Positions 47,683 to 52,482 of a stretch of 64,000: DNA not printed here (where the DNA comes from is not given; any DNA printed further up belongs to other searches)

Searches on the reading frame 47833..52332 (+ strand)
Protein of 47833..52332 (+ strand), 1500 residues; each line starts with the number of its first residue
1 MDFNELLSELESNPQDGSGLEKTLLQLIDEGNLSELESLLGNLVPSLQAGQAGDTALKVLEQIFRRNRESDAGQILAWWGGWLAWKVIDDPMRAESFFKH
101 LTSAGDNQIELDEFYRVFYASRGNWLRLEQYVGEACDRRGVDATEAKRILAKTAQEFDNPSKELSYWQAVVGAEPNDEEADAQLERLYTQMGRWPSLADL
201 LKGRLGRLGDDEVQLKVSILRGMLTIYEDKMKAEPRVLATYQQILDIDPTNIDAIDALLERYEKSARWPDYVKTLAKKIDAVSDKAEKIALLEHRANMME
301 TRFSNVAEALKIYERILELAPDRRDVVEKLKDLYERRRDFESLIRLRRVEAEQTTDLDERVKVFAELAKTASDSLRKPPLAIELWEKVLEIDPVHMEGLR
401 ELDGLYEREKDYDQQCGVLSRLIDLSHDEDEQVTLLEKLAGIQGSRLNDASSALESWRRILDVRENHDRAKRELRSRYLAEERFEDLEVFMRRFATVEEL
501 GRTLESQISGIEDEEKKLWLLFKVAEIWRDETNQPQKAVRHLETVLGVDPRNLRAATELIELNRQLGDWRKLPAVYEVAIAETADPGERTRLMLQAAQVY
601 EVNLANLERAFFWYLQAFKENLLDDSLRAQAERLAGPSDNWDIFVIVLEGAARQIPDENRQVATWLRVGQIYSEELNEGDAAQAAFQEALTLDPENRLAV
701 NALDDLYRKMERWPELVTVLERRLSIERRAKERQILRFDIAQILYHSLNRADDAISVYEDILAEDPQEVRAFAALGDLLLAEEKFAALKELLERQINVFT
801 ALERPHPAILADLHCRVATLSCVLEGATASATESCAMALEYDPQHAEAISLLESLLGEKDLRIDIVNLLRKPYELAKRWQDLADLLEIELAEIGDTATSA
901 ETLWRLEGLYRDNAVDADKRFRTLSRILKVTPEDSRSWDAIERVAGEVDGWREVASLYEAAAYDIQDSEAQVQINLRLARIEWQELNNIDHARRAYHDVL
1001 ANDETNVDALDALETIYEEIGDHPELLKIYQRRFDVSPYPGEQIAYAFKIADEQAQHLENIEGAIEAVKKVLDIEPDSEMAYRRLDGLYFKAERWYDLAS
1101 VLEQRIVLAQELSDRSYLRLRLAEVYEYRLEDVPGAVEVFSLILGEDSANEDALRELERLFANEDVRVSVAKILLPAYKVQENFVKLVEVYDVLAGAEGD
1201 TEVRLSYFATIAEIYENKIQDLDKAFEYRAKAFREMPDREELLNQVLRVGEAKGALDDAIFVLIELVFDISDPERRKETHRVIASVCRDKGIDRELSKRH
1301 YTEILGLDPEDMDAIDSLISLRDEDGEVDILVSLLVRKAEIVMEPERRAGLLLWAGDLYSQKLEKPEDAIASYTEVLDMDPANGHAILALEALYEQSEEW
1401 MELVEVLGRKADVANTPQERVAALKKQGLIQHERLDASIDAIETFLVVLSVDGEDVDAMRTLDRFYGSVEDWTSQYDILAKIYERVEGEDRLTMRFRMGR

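Call 35: search_protein_families(library=pfam, proteins=[window:47833-52332:+], max_evalue=0.0001)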
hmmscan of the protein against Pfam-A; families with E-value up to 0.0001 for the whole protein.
window:47833-52332:+ (1500 aa): 10 families
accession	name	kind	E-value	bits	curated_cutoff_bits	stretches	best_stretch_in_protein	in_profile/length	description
PF13176.12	TPR_7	-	1.5e-18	65.7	27.9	0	701-732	3-34/36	Tetratricopeptide repeat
PF00515.34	TPR_1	-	4.1e-15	55.3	27.8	0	1362-1383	13-34/34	Tetratricopeptide repeat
PF25064.1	ARM_TT21_5th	-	6.8e-15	55.8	27.8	0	534-592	16-74/117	TT21 fifth ARM repeats domain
PF14559.12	TPR_19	-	6.3e-14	52.5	25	0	749-793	5-49/68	Tetratricopeptide repeat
PF13181.12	TPR_8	-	9.1e-13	47.7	25.7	0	664-696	3-34/34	Tetratricopeptide repeat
PF23914.1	TPR_CcmH_CycH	-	1.5e-11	44.8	42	0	927-1031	42-145/158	Cytochrome c-type biogenesis protein H TPR domain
PF07719.23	TPR_2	-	3e-09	36.7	27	0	676-696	14-34/34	Tetratricopeptide repeat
PF13174.12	TPR_6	-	1.2e-08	35.5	26.3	0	738-767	4-32/33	Tetratricopeptide repeat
PF13432.12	TPR_16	-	5e-07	30.5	32.7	0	748-786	10-48/65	Tetratricopeptide repeat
PF13428.12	TPR_14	-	8e-06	26.5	23.5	0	744-778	10-44/44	Tetratricopeptide repeat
